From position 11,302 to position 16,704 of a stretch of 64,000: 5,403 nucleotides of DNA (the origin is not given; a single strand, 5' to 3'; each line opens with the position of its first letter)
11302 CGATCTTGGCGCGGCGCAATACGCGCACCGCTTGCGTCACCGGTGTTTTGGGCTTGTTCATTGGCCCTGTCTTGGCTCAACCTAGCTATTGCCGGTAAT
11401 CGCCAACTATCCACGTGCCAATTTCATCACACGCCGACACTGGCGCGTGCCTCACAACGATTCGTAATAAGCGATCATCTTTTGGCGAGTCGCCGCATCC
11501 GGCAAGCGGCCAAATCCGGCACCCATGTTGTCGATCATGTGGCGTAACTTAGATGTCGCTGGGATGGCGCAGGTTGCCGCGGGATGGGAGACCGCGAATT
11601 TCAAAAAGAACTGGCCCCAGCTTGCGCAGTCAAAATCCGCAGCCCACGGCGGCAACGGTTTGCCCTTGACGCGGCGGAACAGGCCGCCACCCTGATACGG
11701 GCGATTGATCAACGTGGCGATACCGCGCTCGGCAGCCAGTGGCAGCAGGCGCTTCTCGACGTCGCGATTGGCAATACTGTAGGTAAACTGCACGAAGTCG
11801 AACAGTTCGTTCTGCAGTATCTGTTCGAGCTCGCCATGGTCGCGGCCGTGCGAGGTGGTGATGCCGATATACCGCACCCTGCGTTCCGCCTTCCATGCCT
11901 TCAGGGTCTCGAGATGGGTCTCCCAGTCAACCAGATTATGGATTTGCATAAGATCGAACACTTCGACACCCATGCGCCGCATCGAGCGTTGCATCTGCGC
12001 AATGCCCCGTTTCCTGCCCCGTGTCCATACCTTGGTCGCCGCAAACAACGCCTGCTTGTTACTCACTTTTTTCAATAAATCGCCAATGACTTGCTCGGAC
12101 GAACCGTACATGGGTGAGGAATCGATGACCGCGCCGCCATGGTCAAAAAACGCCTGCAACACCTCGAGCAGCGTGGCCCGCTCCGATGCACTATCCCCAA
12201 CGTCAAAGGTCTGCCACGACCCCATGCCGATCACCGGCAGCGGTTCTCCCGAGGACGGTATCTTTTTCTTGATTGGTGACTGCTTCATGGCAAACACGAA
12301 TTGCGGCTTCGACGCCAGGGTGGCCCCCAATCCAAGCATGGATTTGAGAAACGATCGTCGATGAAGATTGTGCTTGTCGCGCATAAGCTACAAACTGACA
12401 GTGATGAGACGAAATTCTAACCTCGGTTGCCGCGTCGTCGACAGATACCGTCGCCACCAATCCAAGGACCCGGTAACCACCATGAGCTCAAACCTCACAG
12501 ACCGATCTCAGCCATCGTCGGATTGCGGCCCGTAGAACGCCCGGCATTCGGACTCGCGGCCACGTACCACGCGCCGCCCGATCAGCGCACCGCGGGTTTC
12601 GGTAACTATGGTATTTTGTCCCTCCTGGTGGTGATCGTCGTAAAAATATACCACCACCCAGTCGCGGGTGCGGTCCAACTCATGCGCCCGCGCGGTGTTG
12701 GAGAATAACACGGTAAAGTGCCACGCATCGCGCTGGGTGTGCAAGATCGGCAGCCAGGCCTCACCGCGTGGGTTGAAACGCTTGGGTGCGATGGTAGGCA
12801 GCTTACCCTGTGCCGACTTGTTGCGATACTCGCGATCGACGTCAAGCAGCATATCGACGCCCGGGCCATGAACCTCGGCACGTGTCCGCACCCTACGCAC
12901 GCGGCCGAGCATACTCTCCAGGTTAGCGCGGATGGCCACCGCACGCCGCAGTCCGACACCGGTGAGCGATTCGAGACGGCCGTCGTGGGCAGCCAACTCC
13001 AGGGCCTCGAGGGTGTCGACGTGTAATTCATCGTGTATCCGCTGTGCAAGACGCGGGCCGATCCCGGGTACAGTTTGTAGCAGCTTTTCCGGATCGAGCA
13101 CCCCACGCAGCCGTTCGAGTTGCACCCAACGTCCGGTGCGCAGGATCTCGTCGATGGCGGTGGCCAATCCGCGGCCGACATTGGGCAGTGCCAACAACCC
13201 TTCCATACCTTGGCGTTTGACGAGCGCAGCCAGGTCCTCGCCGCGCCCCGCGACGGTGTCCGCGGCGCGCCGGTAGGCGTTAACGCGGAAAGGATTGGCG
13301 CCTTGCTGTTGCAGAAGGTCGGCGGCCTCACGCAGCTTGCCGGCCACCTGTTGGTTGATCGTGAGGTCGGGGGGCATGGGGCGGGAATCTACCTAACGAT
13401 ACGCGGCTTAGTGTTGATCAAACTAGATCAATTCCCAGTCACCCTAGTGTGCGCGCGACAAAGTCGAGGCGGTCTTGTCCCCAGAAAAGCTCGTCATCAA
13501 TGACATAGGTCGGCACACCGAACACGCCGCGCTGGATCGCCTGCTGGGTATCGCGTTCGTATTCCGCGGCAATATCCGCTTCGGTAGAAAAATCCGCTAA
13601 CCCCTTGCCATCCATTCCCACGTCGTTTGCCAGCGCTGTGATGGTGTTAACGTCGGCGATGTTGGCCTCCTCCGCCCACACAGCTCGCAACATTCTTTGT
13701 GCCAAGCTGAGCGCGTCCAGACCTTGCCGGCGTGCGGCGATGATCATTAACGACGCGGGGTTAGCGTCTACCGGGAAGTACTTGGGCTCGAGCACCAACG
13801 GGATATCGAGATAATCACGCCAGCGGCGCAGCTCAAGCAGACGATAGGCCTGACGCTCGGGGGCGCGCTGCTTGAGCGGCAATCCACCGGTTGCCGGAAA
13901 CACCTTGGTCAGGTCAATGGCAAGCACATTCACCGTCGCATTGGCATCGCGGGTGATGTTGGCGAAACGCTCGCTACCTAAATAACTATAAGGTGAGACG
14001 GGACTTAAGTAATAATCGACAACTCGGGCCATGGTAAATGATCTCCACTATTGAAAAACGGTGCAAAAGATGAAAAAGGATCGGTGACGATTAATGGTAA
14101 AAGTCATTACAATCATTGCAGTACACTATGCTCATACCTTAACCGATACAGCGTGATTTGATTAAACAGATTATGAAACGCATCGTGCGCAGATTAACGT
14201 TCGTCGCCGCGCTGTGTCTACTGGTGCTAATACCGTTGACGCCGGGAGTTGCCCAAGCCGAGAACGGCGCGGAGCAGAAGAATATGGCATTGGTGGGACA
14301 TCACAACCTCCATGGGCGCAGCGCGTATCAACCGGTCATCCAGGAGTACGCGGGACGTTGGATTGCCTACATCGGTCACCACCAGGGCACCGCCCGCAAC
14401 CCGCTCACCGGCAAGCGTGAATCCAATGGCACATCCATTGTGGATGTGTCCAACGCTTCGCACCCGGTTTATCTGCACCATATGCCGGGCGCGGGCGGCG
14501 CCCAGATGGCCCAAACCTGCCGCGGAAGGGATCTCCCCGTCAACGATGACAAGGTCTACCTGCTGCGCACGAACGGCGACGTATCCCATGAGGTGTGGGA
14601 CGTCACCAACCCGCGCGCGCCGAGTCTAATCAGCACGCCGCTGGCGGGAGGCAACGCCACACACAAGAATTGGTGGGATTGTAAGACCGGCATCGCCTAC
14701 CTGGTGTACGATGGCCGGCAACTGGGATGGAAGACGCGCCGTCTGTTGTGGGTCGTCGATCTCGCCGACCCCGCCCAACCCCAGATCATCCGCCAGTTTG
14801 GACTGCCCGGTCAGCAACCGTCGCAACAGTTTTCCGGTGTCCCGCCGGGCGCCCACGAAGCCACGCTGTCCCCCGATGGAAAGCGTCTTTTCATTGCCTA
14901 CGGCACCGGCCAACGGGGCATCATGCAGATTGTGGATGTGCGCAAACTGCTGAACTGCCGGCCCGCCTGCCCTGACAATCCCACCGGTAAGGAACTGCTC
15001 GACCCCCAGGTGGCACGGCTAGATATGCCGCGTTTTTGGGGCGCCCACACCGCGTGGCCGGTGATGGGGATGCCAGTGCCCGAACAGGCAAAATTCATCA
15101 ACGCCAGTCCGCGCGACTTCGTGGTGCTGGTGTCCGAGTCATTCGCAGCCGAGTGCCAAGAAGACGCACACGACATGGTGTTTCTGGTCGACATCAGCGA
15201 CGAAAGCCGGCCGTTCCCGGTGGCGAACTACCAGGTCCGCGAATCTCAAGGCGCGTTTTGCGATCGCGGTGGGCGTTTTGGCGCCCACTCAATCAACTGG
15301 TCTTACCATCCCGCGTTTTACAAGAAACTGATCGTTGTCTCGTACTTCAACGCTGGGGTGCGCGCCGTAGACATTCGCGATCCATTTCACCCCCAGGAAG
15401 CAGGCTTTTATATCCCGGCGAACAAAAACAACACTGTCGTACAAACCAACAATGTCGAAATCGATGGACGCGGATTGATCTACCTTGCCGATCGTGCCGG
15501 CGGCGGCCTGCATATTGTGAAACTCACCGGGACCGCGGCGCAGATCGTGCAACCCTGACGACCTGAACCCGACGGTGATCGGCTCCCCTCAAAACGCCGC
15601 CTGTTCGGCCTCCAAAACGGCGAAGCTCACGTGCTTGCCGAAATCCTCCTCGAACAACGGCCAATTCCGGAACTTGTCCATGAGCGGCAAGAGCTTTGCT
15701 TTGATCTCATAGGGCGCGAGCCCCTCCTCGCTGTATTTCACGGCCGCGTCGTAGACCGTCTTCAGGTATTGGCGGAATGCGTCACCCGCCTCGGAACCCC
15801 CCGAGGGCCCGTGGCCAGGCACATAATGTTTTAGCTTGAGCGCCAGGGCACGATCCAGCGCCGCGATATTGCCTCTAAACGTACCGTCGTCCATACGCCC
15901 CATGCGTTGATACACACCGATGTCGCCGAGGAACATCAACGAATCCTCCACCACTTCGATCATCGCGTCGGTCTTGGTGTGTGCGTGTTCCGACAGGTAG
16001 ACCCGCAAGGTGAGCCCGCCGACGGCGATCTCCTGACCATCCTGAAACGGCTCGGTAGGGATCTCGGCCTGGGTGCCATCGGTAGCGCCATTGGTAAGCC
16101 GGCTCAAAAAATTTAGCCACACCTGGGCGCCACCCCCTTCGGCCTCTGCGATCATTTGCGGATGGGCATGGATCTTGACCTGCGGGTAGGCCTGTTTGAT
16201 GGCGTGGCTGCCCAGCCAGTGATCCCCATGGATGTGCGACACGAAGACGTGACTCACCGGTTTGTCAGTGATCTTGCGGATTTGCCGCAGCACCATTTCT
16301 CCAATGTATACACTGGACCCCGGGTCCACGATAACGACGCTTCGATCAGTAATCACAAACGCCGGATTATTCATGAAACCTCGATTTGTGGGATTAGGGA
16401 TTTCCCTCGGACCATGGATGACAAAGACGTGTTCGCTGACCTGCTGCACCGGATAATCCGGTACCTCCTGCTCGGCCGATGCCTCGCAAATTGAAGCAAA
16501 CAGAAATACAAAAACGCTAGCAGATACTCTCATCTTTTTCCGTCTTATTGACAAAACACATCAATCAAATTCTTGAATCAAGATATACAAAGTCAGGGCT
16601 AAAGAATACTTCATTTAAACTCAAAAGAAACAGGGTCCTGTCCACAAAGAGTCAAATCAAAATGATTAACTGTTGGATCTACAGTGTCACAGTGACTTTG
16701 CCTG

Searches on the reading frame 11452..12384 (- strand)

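Call 71: search_protein_families(library=pfam, proteins=[window:11452-12384:-], max_evalue=1e-8)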
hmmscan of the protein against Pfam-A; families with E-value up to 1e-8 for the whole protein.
window:11452-12384:- (310 aa): 1 family
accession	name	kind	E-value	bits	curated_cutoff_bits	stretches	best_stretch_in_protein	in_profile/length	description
PF00248.27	Aldo_ket_red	-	1.7e-28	99.9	24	1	52-296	2-280/291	Aldo/keto reductase family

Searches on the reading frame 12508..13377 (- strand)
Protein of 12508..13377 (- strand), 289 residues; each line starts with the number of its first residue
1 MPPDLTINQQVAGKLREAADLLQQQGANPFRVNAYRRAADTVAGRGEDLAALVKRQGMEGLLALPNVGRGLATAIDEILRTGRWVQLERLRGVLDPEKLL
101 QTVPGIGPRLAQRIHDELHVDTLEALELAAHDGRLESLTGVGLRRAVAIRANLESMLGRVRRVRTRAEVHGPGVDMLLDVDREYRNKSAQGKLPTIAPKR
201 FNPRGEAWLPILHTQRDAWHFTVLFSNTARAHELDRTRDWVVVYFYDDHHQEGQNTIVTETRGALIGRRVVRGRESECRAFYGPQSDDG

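Call 71: search_protein_families(library=pfam, proteins=[window:12508-13377:-], max_evalue=1e-8)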
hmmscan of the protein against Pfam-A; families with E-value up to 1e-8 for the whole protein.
window:12508-13377:- (289 aa): 2 families
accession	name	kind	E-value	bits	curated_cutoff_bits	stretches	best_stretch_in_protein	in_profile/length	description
PF14716.13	HHH_8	-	4.3e-20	72.3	30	1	8-83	3-72/73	Helix-hairpin-helix domain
PF14520.12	HHH_5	-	4.3e-09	37.1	27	0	98-150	2-52/57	Helix-hairpin-helix domain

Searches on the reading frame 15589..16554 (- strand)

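Call 71: search_protein_families(library=pfam, proteins=[window:15589-16554:-], max_evalue=1e-8)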
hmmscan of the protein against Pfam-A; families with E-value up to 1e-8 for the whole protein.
window:15589-16554:- (321 aa): 1 family
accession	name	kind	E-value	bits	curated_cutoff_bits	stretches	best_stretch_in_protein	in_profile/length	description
PF00753.33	Lactamase_B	-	4e-21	76.3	22.7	1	63-248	7-196/196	Metallo-beta-lactamase superfamily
